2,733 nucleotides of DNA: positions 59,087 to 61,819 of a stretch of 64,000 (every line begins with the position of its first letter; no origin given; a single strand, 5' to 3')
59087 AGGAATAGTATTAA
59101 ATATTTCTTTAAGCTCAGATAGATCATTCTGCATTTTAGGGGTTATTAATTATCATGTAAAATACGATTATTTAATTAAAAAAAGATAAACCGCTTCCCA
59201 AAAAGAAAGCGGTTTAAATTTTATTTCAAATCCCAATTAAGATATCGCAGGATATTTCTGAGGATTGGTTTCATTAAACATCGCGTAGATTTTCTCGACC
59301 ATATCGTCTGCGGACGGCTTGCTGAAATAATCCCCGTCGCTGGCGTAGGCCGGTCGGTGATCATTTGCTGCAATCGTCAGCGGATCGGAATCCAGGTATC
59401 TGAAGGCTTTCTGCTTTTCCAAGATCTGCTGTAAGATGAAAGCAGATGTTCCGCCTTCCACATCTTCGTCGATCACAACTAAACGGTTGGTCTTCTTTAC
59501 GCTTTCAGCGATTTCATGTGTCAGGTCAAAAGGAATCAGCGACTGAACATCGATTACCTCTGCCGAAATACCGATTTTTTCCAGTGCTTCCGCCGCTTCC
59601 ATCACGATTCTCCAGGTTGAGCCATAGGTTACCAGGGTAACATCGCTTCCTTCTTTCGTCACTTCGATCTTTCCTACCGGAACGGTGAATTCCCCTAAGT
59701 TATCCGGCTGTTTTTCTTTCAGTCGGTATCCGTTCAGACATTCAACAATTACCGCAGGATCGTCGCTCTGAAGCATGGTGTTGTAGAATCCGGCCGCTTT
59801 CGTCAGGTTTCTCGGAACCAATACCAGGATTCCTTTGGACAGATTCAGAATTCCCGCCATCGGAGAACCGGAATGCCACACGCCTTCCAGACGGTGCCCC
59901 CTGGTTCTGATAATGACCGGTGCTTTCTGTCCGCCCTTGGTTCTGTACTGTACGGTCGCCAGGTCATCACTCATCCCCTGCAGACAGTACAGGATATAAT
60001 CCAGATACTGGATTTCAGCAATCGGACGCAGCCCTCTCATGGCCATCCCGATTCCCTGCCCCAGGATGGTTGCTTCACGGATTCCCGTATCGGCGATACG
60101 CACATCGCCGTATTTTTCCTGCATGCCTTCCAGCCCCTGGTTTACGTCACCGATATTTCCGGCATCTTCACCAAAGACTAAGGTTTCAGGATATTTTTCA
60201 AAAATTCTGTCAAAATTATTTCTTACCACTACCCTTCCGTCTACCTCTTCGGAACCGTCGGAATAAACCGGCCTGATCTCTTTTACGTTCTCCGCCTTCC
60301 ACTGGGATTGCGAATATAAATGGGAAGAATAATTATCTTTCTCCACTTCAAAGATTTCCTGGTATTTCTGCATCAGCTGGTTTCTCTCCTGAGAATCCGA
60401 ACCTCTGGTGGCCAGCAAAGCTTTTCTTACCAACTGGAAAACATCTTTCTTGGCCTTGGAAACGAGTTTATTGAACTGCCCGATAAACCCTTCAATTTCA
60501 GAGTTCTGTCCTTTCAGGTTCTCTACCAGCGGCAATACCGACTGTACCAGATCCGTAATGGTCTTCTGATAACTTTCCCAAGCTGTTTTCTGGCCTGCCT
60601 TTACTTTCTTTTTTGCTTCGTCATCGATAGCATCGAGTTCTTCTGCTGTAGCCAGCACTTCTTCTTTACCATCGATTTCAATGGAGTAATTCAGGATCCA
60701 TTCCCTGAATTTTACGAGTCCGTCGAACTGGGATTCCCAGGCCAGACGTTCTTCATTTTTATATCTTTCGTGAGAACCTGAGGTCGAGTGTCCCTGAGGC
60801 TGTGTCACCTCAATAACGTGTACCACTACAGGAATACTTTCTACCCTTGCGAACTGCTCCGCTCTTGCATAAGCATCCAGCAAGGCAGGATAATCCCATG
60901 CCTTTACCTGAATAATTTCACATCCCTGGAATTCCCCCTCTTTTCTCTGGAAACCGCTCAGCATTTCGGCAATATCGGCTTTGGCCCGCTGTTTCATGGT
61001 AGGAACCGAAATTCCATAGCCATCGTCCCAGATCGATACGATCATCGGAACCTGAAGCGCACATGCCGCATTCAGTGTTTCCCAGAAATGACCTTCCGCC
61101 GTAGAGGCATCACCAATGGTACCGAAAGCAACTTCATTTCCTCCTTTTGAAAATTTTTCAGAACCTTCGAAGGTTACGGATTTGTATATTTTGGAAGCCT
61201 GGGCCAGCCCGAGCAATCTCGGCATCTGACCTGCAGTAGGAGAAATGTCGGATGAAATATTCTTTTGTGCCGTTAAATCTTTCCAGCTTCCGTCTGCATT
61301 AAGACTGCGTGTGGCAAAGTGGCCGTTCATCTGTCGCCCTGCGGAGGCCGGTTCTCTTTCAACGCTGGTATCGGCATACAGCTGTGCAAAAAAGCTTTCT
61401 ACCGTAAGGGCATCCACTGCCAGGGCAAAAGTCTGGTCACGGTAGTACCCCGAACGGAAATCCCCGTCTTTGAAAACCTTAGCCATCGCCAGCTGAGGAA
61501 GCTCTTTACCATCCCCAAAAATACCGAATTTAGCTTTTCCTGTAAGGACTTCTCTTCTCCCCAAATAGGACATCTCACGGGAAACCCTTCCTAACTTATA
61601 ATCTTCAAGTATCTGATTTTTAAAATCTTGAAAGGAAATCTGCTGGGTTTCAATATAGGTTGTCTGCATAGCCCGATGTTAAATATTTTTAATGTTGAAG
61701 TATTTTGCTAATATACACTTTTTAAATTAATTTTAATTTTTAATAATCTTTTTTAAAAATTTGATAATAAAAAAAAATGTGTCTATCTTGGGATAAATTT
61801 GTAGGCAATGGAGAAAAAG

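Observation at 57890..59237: AT-rich (~28% GC) island containing a decayed PD-(D/E)XK-like nuclease gene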

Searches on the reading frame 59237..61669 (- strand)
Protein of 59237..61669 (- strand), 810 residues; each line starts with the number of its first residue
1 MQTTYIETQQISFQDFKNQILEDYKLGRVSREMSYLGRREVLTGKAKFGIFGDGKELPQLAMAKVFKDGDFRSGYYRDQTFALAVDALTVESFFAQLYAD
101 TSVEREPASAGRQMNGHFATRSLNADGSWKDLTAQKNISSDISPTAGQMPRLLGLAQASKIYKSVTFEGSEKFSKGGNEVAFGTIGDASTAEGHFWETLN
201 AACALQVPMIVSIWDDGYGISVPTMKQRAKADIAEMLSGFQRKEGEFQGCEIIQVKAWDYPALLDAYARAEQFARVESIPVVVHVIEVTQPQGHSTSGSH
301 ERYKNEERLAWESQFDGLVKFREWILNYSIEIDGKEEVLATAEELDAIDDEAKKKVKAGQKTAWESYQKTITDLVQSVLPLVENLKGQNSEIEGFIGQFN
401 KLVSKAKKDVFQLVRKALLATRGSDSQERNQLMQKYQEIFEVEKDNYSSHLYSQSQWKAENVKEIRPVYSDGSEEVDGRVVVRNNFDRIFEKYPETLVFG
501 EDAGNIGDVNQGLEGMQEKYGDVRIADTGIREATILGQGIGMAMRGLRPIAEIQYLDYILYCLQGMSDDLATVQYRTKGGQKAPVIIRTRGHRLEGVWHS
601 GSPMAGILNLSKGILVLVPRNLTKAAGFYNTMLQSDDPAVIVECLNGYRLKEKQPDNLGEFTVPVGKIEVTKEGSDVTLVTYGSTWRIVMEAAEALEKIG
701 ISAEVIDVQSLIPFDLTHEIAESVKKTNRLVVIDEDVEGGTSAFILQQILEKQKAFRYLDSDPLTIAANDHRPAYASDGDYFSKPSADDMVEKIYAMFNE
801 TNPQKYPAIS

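Call 56: find_homologous_proteins(query=window:59237-61669:-, max_evalue=1e-100)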
Query window:59237-61669:- (810 aa): 8000 proteins with E <= 1e-100 among 8000 candidates; the best 120 are listed.
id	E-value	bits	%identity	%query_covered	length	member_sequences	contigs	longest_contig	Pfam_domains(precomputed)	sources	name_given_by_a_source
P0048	0.0e+0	1766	96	100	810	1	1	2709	PF00676.26,PF02780.26,PF02779.30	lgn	-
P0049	0.0e+0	1761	96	100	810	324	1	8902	PF00676.26,PF02780.26,PF02779.30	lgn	-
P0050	0.0e+0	1737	94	100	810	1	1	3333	PF00676.26,PF02780.26,PF02779.30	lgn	-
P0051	0.0e+0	1733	94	100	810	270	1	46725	PF00676.26,PF02780.26,PF02779.30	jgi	jgi:pyruvate/2-oxoglutarate/acetoin dehydrogenase E1 component/TPP-dependent pyruvate/acetoin dehydr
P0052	0.0e+0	1733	93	100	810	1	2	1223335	PF00676.26,PF02780.26,PF02779.30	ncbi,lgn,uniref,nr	ncbi:transketolase [Chryseobacterium shigense]|uniref:Pyruvate/2-oxoglutarate/acetoin dehydrogenase 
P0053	0.0e+0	1733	93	100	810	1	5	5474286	PF00676.26,PF02780.26,PF02779.30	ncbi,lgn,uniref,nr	ncbi:transketolase [Chryseobacterium carnipullorum]|uniref:Pyruvate dehydrogenase E1 component subun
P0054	0.0e+0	1733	94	100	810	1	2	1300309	PF00676.26,PF02780.26,PF02779.30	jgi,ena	-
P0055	0.0e+0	1732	94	100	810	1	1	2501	PF00676.26,PF02780.26,PF02779.30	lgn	-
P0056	0.0e+0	1732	93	100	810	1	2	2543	PF00676.26,PF02780.26,PF02779.30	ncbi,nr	ncbi:MAG: thiamine pyrophosphate-dependent enzyme [Chryseobacterium sp.]|nr:thiamine pyrophosphate-d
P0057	0.0e+0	1732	94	100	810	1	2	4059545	PF00676.26,PF02780.26,PF02779.30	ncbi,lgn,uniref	ncbi:alpha-ketoacid dehydrogenase subunit alpha/beta [Chryseobacterium sp. S-02]|uniref:alpha-ketoac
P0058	0.0e+0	1730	93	100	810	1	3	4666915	PF00676.26,PF02780.26,PF02779.30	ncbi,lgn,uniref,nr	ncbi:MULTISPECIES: thiamine pyrophosphate-dependent enzyme [Chryseobacterium]|uniref:alpha-ketoacid 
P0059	0.0e+0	1730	93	100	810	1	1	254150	PF00676.26,PF02780.26,PF02779.30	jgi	jgi:pyruvate/2-oxoglutarate/acetoin dehydrogenase E1 component/TPP-dependent pyruvate/acetoin dehydr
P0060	0.0e+0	1730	93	100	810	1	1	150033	PF00676.26,PF02780.26,PF02779.30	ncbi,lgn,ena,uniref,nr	ncbi:alpha-ketoacid dehydrogenase subunit alpha/beta [Chryseobacterium carnipullorum]|uniref:alpha-k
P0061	0.0e+0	1730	93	100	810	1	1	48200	PF00676.26,PF02780.26,PF02779.30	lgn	-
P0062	0.0e+0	1730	93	100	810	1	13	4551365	PF00676.26,PF02780.26,PF02779.30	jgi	jgi:2-oxoisovalerate dehydrogenase E1 component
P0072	0.0e+0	1728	93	100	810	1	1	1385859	PF00676.26,PF02780.26,PF02779.30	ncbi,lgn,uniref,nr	ncbi:Pyruvate/2-oxoglutarate/acetoin dehydrogenase complex, dehydrogenase (E1) component [Chryseobac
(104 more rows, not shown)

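Call 57: find_encoding_contigs(protein=P0049, flank=4000, max_places=2)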
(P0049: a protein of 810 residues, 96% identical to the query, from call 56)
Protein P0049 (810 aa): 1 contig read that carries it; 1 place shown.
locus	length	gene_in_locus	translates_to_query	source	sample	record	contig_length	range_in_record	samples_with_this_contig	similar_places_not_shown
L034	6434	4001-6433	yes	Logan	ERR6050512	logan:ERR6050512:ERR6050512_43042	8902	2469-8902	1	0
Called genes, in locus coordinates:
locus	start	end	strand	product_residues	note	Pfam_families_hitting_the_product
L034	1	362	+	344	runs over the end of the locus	PF21016:RlmN_N, PF04055:Radical_SAM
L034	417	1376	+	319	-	PF04116:FA_hydroxylase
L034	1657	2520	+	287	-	-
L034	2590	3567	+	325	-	PF00348:polyprenyl_synt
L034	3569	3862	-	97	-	-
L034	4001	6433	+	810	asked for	PF00676:E1_dh, PF02779:Transket_pyr, PF02780:Transketolase_C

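Call 58: find_encoding_contigs(protein=P0051, flank=4000, max_places=2)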
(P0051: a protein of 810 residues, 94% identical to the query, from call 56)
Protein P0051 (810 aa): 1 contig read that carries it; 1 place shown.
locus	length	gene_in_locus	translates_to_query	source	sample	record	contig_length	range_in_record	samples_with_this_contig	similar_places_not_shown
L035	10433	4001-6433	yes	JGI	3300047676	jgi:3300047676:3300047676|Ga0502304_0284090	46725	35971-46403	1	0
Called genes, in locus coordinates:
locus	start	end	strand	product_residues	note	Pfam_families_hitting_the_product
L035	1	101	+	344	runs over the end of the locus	PF21016:RlmN_N, PF04055:Radical_SAM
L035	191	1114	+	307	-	PF04116:FA_hydroxylase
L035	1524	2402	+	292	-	-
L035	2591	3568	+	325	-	PF00348:polyprenyl_synt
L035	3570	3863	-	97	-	-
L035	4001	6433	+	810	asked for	PF00676:E1_dh, PF02779:Transket_pyr, PF02780:Transketolase_C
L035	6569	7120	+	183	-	-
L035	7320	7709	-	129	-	PF01638:HxlR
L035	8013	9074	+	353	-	PF00724:Oxidored_FMN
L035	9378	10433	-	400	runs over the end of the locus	PF00112:Peptidase_C1 (faint), PF03051:Peptidase_C1_2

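Call 59: find_encoding_contigs(protein=P0052, flank=4000, max_places=1)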
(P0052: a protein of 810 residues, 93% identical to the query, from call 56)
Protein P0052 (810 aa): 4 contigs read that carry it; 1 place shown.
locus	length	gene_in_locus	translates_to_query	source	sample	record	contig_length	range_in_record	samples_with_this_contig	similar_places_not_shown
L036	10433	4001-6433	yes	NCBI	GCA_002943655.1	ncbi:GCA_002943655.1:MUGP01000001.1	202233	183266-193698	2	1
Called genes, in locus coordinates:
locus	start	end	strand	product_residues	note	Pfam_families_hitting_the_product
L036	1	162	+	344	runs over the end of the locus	PF21016:RlmN_N, PF04055:Radical_SAM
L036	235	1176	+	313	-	PF04116:FA_hydroxylase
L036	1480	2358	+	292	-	-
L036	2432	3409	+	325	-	PF00348:polyprenyl_synt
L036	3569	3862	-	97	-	-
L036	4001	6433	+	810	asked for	PF00676:E1_dh, PF02779:Transket_pyr, PF02780:Transketolase_C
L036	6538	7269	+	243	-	PF08241:Methyltransf_11, PF13649:Methyltransf_25 (weak)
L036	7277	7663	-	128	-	PF01638:HxlR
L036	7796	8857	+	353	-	PF00724:Oxidored_FMN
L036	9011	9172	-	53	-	-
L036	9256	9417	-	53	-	-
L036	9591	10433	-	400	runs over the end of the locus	PF03051:Peptidase_C1_2, PF00112:Peptidase_C1 (weak)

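Call 60: find_encoding_contigs(protein=P0053, flank=4000, max_places=1)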
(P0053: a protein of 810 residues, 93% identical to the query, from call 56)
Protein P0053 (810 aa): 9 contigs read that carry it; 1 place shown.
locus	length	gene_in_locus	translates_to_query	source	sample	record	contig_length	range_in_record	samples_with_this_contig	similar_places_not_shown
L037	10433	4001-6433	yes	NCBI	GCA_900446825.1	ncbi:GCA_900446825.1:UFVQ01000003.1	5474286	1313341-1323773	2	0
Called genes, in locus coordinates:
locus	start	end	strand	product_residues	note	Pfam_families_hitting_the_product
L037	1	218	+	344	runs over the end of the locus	PF21016:RlmN_N, PF04055:Radical_SAM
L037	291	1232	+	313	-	PF04116:FA_hydroxylase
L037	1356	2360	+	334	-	-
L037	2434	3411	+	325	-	PF00348:polyprenyl_synt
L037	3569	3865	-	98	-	-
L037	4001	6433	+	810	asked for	PF00676:E1_dh, PF02779:Transket_pyr, PF02780:Transketolase_C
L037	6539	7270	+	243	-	PF08241:Methyltransf_11, PF13649:Methyltransf_25 (weak)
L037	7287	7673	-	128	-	PF01638:HxlR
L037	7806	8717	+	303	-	PF00724:Oxidored_FMN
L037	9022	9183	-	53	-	-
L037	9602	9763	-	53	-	-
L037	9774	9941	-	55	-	-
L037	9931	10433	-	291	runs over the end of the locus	PF03051:Peptidase_C1_2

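Call 62: search_protein_families(library=pfam, max_evalue=0.01, proteins=[L035:6569-7120:+, L036:6538-7269:+])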
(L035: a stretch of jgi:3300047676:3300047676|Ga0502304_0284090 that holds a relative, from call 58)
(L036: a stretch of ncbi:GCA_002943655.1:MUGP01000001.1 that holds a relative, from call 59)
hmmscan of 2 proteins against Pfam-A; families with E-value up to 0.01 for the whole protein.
L035:6569-7120:+ (183 aa): 0 families

L036:6538-7269:+ (243 aa): 7 families
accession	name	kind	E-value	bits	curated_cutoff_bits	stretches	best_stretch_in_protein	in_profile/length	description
PF08241.18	Methyltransf_11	-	3.1e-08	34.6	21.2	1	129-190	35-95/95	Methyltransferase domain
PF13649.12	Methyltransf_25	-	9.5e-07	29.9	27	1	97-186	12-97/97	Methyltransferase domain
PF10947.13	DUF2628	-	0.00021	22.1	23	0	170-229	9-54/93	Protein of unknown function (DUF2628)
PF05148.21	Methyltransf_8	-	0.00036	20.9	27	1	133-193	103-159/219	Hypothetical methyltransferase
PF05891.18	Methyltransf_PK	-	0.00087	19.3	27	1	166-236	135-205/218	AdoMet dependent proline di-methyltransferase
PF08242.18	Methyltransf_12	-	0.00098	20.3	30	1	97-188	11-98/98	Methyltransferase domain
PF13489.12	Methyltransf_23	-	0.0043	17.2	27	1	105-229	45-163/164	Methyltransferase domain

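Call 63: search_protein_families(library=padloc, max_evalue=0.01, proteins=[L035:6569-7120:+, L036:6538-7269:+])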
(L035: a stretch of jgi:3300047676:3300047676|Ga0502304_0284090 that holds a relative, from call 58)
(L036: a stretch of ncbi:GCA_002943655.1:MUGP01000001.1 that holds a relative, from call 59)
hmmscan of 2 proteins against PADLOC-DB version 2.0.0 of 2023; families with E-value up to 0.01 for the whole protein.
L035:6569-7120:+ (183 aa): 1 family
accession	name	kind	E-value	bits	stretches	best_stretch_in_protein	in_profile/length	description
PDLC04132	HNH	-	1.8e-13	48.3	1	3-132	26-140/286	-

L036:6538-7269:+ (243 aa): 1 family
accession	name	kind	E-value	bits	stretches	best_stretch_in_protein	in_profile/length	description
PDLC04134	mad2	-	0.0055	13.6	1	141-193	346-397/492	mads_2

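Call 65: find_encoding_contigs(protein=P0072, flank=3000, max_places=1)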
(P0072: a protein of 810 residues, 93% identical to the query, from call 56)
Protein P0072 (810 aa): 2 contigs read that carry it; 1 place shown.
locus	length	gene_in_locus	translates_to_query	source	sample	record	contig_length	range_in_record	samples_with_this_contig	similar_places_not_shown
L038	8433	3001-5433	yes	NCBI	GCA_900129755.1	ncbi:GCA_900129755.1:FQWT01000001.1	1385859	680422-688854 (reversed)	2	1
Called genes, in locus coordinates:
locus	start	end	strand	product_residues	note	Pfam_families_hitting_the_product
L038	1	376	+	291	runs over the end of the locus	-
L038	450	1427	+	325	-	PF00348:polyprenyl_synt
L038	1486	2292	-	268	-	-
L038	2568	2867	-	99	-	-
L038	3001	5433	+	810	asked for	PF00676:E1_dh, PF02779:Transket_pyr, PF02780:Transketolase_C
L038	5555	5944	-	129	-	PF01638:HxlR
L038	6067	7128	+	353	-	PF00724:Oxidored_FMN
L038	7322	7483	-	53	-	-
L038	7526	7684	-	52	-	-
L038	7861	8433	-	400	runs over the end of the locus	PF03051:Peptidase_C1_2, PF00112:Peptidase_C1 (weak)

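Call 66: find_encoding_contigs(protein=P0057, flank=3000, max_places=1)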
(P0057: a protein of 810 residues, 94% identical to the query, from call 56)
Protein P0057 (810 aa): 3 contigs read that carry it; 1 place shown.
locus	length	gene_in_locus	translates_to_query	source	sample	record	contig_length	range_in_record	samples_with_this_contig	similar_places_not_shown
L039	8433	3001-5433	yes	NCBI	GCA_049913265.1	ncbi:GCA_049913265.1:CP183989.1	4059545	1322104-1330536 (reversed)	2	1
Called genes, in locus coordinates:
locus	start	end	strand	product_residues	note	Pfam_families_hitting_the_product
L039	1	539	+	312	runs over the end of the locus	PF04116:FA_hydroxylase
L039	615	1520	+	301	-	-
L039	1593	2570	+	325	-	PF00348:polyprenyl_synt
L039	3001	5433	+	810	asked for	PF00676:E1_dh, PF02779:Transket_pyr, PF02780:Transketolase_C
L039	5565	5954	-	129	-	PF01638:HxlR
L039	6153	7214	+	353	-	PF00724:Oxidored_FMN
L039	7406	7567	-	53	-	-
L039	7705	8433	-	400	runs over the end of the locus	PF03051:Peptidase_C1_2, PF00112:Peptidase_C1 (weak)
